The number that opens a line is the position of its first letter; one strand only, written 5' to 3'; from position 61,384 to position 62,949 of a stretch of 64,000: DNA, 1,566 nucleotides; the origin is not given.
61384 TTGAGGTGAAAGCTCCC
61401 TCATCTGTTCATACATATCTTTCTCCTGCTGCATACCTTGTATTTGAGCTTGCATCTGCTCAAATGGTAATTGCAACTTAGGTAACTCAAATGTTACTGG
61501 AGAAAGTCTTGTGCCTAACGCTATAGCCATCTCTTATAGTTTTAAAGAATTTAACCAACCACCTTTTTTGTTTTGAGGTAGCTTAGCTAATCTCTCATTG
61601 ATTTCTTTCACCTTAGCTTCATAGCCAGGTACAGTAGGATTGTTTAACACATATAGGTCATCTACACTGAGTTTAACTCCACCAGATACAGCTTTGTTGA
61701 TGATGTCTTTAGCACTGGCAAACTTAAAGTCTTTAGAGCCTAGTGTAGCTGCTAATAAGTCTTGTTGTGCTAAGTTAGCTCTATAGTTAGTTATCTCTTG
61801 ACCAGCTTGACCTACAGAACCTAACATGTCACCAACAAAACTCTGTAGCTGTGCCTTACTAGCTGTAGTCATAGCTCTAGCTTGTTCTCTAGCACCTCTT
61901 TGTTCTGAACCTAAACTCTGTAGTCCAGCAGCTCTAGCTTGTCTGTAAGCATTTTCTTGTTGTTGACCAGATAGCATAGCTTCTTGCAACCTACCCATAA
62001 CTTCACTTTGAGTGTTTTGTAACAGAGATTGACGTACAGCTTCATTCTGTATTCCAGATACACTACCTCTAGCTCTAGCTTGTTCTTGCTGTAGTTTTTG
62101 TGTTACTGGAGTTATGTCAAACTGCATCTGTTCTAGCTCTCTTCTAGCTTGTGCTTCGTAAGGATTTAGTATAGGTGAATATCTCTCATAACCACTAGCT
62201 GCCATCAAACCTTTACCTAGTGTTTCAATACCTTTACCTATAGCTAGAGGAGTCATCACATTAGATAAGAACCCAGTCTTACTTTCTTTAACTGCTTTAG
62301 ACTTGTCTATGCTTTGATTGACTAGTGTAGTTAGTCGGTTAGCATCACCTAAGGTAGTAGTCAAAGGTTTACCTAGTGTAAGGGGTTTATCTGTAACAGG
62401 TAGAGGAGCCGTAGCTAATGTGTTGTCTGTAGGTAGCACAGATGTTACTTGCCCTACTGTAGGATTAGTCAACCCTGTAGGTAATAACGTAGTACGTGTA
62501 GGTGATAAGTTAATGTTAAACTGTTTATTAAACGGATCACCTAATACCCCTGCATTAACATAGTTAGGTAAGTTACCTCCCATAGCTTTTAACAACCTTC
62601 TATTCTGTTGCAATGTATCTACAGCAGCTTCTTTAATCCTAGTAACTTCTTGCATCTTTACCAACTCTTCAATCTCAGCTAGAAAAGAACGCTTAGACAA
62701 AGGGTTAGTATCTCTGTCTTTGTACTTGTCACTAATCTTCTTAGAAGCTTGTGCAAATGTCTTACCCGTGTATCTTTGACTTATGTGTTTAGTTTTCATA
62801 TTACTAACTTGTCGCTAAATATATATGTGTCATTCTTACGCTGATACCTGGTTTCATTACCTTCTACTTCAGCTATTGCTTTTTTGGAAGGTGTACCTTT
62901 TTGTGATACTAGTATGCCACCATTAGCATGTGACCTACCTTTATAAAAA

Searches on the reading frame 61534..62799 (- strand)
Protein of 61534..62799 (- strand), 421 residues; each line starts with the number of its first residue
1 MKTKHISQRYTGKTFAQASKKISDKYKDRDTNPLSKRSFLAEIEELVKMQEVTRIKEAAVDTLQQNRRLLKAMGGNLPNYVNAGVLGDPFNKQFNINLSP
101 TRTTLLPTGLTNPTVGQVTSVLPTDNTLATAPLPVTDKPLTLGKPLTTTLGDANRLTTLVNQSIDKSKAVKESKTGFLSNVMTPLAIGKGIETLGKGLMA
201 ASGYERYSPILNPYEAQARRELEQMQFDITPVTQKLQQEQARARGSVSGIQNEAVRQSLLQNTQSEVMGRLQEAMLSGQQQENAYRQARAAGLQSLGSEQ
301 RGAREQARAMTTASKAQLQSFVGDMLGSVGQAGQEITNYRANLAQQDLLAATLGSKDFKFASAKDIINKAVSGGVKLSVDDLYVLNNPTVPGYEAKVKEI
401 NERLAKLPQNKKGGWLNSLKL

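Call 13: search_protein_families(library=phrogs, proteins=[window:61534-62799:-], max_evalue=0.001)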
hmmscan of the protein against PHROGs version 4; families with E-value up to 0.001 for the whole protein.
window:61534-62799:- (421 aa): 0 families

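Call 82: search_protein_families(library=pfam, proteins=[window:61534-62799:-], max_evalue=0.01)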
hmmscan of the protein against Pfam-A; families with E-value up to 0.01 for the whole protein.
window:61534-62799:- (421 aa): 1 family
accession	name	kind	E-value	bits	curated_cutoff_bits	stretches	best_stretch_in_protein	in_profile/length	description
PF25725.1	crAss_CARG1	-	2.1e-06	28.3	27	1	8-60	74-126/133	Crassvirus cargo protein 1 domain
